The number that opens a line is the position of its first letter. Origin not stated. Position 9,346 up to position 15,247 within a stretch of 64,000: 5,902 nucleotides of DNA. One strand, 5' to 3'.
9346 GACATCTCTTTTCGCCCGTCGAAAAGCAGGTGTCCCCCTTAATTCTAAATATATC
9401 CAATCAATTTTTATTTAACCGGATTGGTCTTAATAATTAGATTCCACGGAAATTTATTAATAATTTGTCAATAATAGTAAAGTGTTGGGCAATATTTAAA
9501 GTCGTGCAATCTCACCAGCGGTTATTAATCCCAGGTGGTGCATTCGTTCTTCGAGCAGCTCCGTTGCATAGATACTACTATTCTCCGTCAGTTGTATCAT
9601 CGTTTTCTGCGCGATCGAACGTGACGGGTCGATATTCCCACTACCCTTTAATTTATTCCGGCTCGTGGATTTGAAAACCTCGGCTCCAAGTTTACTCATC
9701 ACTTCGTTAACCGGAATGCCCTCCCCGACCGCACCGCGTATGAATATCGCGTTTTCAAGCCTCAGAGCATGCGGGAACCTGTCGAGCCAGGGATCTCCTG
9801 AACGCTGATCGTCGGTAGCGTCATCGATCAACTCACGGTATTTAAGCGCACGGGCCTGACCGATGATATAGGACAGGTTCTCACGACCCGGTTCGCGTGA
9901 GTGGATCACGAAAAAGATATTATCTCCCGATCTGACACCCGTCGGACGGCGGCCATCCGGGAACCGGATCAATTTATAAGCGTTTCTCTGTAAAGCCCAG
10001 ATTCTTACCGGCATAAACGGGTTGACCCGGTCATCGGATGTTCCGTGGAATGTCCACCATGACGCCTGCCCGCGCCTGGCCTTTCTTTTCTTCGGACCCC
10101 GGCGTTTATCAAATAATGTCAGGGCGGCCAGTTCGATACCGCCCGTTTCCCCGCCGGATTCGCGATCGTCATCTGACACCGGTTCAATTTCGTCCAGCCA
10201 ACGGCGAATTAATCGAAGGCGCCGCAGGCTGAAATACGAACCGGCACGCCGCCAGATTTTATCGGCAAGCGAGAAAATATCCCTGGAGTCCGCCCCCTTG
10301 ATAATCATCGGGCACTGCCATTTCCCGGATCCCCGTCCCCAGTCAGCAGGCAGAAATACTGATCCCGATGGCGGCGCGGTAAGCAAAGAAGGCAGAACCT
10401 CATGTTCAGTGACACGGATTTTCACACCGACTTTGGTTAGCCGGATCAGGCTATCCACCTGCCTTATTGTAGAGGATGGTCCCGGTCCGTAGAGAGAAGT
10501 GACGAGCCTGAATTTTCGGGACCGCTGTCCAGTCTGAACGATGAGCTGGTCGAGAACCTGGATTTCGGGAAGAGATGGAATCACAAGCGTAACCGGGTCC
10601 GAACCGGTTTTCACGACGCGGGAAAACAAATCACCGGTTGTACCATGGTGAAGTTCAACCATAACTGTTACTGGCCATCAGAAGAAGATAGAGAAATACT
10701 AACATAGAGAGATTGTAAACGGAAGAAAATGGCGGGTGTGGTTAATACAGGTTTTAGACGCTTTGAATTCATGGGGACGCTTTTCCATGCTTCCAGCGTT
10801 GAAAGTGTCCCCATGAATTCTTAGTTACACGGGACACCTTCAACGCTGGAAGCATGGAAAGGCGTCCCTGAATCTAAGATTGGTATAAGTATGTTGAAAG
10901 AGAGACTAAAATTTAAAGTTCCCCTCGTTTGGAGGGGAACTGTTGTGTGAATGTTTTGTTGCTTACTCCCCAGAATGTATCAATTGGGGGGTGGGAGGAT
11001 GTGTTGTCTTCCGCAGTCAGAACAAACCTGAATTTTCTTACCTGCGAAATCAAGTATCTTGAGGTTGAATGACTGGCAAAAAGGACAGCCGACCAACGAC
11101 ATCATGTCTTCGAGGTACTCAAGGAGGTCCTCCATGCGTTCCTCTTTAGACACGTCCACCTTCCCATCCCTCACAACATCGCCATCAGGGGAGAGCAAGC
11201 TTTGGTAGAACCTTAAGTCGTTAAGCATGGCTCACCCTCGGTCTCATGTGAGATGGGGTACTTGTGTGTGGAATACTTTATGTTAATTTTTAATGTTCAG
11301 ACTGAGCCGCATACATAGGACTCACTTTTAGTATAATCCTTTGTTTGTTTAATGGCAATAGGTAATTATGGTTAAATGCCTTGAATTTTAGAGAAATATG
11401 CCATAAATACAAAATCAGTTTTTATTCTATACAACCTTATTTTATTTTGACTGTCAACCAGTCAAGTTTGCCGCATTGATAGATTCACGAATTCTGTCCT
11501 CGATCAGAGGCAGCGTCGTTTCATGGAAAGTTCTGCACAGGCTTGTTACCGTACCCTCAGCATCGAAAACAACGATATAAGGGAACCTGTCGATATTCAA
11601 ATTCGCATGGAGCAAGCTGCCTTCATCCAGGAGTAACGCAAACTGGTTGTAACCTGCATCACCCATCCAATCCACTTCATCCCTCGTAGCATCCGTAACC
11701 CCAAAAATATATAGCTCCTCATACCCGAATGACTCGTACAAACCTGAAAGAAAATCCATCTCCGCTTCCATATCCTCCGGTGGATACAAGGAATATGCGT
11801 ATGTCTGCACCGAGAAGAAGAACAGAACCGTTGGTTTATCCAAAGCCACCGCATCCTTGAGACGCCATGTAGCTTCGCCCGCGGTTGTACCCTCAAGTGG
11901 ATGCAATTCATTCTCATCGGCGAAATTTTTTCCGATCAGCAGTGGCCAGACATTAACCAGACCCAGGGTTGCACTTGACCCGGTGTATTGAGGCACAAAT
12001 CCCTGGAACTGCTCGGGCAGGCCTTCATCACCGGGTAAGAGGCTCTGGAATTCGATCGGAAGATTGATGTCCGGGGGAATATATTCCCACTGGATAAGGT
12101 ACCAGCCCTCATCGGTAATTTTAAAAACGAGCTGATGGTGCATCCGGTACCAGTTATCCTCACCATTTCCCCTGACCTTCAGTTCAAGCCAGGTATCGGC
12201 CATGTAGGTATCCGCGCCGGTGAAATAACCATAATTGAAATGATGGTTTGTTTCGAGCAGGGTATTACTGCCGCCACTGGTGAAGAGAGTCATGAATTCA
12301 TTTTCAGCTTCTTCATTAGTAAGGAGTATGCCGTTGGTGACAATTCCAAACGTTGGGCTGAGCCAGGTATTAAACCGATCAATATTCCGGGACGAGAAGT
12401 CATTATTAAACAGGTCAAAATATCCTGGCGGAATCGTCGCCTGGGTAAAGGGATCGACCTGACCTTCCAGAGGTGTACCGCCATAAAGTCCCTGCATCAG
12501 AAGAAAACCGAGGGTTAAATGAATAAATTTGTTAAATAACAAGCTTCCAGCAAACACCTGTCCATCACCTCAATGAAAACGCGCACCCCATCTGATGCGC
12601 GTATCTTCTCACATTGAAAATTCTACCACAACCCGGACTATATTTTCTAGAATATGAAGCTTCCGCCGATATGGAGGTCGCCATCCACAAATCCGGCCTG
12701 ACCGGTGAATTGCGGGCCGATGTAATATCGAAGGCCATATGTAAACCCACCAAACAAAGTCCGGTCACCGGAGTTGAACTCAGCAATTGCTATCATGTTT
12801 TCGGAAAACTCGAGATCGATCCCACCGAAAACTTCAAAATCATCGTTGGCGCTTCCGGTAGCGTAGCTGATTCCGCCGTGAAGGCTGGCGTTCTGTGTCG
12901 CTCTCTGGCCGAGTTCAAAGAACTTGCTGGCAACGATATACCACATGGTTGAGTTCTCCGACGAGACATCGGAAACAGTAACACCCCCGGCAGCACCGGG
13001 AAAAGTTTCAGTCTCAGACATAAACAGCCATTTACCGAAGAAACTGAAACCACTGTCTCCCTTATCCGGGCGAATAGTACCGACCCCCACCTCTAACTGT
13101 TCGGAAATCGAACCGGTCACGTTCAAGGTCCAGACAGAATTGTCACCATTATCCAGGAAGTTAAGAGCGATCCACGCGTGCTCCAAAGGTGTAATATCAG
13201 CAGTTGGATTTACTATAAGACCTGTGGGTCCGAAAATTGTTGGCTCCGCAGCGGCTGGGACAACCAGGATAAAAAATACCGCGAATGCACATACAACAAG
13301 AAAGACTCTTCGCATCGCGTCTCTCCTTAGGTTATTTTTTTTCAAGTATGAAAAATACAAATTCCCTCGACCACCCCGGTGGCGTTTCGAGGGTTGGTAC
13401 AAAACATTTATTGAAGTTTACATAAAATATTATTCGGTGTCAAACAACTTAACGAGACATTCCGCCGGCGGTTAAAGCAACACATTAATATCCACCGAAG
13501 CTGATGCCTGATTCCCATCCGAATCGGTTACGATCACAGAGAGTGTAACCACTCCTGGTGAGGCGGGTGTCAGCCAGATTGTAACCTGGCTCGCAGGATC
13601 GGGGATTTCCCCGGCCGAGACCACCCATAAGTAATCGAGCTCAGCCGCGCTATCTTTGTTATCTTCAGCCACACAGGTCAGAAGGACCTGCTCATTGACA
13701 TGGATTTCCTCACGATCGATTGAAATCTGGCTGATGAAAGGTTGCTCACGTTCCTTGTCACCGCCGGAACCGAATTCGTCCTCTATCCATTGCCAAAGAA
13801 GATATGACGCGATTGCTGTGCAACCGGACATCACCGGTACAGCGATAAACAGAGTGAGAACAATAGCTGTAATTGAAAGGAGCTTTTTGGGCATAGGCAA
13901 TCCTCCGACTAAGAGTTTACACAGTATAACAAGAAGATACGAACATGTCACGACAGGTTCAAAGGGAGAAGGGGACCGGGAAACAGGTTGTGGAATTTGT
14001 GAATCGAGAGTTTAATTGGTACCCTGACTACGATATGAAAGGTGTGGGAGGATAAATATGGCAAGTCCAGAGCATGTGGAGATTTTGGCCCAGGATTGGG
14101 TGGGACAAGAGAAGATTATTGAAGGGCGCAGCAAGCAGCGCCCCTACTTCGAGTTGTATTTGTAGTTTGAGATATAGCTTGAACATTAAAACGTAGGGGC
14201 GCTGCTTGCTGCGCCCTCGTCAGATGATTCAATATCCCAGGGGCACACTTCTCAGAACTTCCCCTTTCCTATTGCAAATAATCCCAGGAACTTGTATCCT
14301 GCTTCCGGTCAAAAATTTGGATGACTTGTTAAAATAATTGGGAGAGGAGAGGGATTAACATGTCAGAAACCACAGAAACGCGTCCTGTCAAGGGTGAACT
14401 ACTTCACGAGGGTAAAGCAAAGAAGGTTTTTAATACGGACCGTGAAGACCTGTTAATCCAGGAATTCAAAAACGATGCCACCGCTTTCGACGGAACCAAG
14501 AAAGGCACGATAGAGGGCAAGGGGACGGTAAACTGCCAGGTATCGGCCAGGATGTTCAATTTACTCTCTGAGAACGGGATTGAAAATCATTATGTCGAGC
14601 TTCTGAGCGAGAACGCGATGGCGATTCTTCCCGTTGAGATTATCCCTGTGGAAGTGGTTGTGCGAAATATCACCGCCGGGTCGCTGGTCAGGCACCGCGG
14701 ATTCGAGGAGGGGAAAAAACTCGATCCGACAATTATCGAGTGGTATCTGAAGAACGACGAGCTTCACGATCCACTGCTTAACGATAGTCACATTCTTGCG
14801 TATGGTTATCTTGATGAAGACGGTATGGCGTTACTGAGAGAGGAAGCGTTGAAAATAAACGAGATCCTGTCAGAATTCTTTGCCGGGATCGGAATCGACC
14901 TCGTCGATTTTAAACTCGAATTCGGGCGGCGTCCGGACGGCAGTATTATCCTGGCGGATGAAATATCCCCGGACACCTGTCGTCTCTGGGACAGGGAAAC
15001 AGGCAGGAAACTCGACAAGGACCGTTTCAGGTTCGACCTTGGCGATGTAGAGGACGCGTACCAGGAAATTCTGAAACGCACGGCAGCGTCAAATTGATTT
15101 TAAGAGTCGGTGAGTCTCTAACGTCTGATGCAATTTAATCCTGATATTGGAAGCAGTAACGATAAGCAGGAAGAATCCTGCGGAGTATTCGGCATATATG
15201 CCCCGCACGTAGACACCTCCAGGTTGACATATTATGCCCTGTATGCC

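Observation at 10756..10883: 128-bp nested-palindrome MITE-like element present in three copies; one inserted exactly at the pth start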

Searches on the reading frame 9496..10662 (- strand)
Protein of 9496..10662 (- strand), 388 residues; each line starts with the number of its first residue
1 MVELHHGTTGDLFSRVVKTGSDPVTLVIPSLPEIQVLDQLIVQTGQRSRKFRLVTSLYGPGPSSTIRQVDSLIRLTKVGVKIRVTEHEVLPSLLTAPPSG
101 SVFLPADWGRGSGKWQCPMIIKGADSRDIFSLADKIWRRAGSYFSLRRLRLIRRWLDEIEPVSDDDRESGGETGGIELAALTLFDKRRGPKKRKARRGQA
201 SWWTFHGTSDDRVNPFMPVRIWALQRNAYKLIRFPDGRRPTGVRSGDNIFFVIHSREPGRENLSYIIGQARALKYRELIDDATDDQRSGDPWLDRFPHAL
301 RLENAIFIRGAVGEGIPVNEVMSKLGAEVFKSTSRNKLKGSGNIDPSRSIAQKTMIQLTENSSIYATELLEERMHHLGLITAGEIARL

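Call 41: search_protein_families(library=pfam, proteins=[window:9496-10662:-], max_evalue=0.01)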
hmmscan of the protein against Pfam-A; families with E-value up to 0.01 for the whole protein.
window:9496-10662:- (388 aa): 0 families

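Call 44: find_homologous_proteins(query=window:9496-10662:-, max_evalue=1e-20)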
Query window:9496-10662:- (388 aa): 21 proteins with E <= 1e-20 among 4646 candidates.
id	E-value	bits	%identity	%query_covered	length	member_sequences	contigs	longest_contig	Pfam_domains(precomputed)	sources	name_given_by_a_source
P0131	5.1e-250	847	97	100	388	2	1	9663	-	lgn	-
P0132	2.2e-158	545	61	99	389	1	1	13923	-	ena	-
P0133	1.0e-157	543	61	99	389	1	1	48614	-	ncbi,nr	ncbi:MAG: hypothetical protein NTY09_05630 [bacterium]|nr:hypothetical protein [bacterium]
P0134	2.2e-155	535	60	99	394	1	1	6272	-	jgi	jgi:hypothetical protein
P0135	2.8e-152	525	59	99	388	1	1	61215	-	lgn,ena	-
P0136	5.7e-144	498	56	100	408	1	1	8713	-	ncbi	-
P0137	6.9e-143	494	53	99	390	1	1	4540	-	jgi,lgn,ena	jgi:hypothetical protein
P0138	9.3e-142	491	55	100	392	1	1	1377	-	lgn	-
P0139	7.4e-140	484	55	100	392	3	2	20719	-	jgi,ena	-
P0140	3.1e-138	479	54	100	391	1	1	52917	-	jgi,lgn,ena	-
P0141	7.4e-138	478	55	100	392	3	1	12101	-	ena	-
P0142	6.9e-137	474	54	100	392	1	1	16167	-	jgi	-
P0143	7.1e-134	465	52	99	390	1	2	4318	-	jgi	jgi:hypothetical protein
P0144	1.7e-124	434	50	99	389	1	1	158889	-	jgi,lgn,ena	-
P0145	4.8e-121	422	49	100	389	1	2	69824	-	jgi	-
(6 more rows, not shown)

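Call 45: find_encoding_contigs(protein=P0131, flank=6000, max_places=4)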
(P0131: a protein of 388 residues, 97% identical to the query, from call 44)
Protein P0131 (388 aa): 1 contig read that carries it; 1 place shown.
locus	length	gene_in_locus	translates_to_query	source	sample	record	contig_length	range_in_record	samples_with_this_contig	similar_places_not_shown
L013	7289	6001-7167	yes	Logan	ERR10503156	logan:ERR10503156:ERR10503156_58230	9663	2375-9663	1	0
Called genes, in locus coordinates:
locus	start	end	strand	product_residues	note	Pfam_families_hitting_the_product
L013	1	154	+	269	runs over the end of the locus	PF08331:QueG_DUF1730, PF13484:Fer4_16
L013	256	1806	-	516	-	PF13522:GATase_6, PF13537:GATase_7, PF00156:Pribosyltran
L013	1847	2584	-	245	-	PF01259:SAICAR_synt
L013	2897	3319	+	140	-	PF00801:PKD (faint)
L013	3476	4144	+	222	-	-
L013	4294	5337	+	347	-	-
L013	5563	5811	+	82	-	-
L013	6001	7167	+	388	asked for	-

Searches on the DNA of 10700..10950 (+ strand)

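Call 80: search_rna_families(source=window, start=10700, end=10950, threshold=evalue, max_evalue=1)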
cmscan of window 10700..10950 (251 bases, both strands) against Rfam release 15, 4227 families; matches with E-value up to 1: 15.
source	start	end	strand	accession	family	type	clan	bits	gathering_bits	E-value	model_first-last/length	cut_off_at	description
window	10771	10871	+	RF03872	MIR6426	Gene; miRNA;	-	44.5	96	4.3e-08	1-84/84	no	MIR6426 microRNA precursor family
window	10773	10869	-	RF03562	mir-2004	Gene; miRNA;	-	36.9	100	1.1e-05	1-98/98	no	mir-2004 microRNA precursor family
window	10768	10874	+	RF03477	MIR862_2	Gene; miRNA;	-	35.7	71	1.1e-05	1-90/90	no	MIR862_2 microRNA precursor family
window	10773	10870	-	RF04095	MIR9746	Gene; miRNA;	-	35.6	79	1e-05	1-110/110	no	MIR9746 microRNA precursor family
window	10777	10865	+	RF04284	mir-532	Gene; miRNA;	-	34.3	75.2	2.6e-06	1-75/75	no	mir-532 microRNA precursor family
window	10771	10870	+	RF04095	MIR9746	Gene; miRNA;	-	33.6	79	3.5e-05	1-110/110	no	MIR9746 microRNA precursor family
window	10784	10858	+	RF00897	mir-675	Gene; miRNA;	-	31.2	86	0.0023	1-73/73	no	mir-675 microRNA precursor family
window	10757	10828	+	RF00665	mir-290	Gene; miRNA;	CL00096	29.4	51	0.00039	1-70/70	no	mir-290 microRNA precursor family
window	10769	10871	+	RF04094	MIR537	Gene; miRNA;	-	27.7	100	0.00015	1-151/151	no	MIR537 microRNA precursor family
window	10765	10823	-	RF04340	Plastid-psbJ-4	Cis-reg;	CL00152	26.7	55.2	0.006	1-65/65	no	Plastid-psbJ-4 3UTR RNA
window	10783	10859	+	RF00958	mir-498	Gene; miRNA;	-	25.2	85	0.0067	1-85/85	no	mir-498 microRNA precursor family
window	10775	10867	-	RF03389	mir-4738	Gene; miRNA;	-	23.2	81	0.022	1-87/87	no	mir-4738 microRNA precursor family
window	10775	10867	+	RF03389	mir-4738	Gene; miRNA;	-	23.1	81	0.023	1-87/87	no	mir-4738 microRNA precursor family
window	10757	10828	-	RF00665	mir-290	Gene; miRNA;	CL00096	22.7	51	0.022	1-70/70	no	mir-290 microRNA precursor family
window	10881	10950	-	RF01717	PhotoRC-II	Cis-reg;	-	20.1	39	0.46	1-96/96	no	PhotoRC-II RNA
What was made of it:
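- On Known RNA families (Rfam 15): On copy 1 the best sub-threshold hits were eukaryotic miRNA-precursor models (44.5 bits against a gathering score of 96), which reflects a generic long hairpin (call 80).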

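Call 91: search_dna_similar(query=window:10746-10885:+, collection=plasmids, mode=distant, max_evalue=1, max_rows=10)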
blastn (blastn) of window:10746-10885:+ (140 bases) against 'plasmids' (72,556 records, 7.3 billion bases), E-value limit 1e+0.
No match.

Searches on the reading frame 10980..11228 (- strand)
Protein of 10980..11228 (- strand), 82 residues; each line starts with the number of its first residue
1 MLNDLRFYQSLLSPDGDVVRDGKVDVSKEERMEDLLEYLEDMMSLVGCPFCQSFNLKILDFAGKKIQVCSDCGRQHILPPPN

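Call 41: search_protein_families(library=pfam, proteins=[window:10980-11228:-], max_evalue=0.01)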
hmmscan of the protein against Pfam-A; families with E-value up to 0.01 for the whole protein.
window:10980-11228:- (82 aa): 3 families
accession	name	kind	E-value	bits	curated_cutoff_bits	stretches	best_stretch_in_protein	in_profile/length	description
PF13453.11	Zn_ribbon_TFIIB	-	0.00035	20.4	22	1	48-73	2-26/41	Transcription factor zinc-finger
PF08271.17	Zn_Ribbon_TF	-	0.0043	17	29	1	48-74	3-27/43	TFIIB zinc-binding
PF04808.17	CTV_P23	-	0.0093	16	22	1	25-76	24-75/209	Citrus tristeza virus (CTV) P23 protein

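Call 87: find_encoding_contigs(protein=window:10980-11228:-, flank=2500, max_places=10)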
Protein window:10980-11228:- (82 aa): 3 contigs read that carry it; 1 place shown.
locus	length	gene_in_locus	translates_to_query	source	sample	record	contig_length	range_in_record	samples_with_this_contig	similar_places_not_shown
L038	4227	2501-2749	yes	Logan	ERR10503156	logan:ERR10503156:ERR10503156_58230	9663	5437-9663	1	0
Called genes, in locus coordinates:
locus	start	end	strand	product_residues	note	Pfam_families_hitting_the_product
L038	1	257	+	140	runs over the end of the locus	PF00801:PKD (faint)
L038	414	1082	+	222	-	-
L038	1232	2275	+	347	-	-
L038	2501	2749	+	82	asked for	-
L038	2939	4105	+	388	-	-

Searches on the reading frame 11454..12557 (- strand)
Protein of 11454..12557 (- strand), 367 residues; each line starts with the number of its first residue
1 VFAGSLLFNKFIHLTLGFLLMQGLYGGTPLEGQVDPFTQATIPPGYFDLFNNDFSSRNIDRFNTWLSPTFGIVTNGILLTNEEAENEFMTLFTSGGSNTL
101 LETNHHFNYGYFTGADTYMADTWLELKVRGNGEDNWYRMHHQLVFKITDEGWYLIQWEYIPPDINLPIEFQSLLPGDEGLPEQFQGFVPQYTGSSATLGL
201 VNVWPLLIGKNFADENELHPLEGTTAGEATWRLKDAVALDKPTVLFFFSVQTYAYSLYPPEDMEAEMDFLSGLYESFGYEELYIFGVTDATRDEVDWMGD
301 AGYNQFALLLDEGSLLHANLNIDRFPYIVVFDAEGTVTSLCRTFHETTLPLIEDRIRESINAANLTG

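Call 41: search_protein_families(library=pfam, proteins=[window:11454-12557:-], max_evalue=0.01)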
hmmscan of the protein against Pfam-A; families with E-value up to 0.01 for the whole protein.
window:11454-12557:- (367 aa): 1 family
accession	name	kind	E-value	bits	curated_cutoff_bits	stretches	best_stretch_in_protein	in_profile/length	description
PF00578.27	AhpC-TSA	-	0.008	16.6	26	0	224-338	11-122/124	AhpC/TSA family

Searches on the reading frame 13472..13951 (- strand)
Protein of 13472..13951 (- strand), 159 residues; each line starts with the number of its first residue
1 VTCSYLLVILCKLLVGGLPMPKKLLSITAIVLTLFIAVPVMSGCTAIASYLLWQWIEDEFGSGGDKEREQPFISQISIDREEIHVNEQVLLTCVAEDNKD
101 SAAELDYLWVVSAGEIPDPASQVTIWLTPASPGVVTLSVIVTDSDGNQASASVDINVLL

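Call 41: search_protein_families(library=pfam, proteins=[window:13472-13951:-], max_evalue=0.01)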
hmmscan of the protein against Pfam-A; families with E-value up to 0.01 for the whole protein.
window:13472-13951:- (159 aa): 4 families
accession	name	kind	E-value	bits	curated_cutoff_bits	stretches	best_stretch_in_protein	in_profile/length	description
PF22352.2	K319L-like_PKD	-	0.00012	22.5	27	1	86-157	11-84/84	K319L-like, PKD domain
PF00801.26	PKD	-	0.00059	20.2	23.5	1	81-150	9-74/80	PKD domain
PF17963.7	Big_9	-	0.0033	18.7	23.6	1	82-156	12-89/89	Bacterial Ig domain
PF19116.6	DUF5801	-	0.0036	18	27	1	131-155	112-136/137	Domain of unknown function (DUF5801)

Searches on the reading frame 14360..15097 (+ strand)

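Call 42: search_protein_families(library=pfam, proteins=[window:14360-15097:+], max_evalue=0.001)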
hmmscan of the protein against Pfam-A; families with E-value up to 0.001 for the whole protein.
window:14360-15097:+ (245 aa): 1 family
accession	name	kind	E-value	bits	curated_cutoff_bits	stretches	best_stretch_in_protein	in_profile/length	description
PF01259.24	SAICAR_synt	-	1.8e-82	277.1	20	1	15-240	2-232/233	SAICAR synthetase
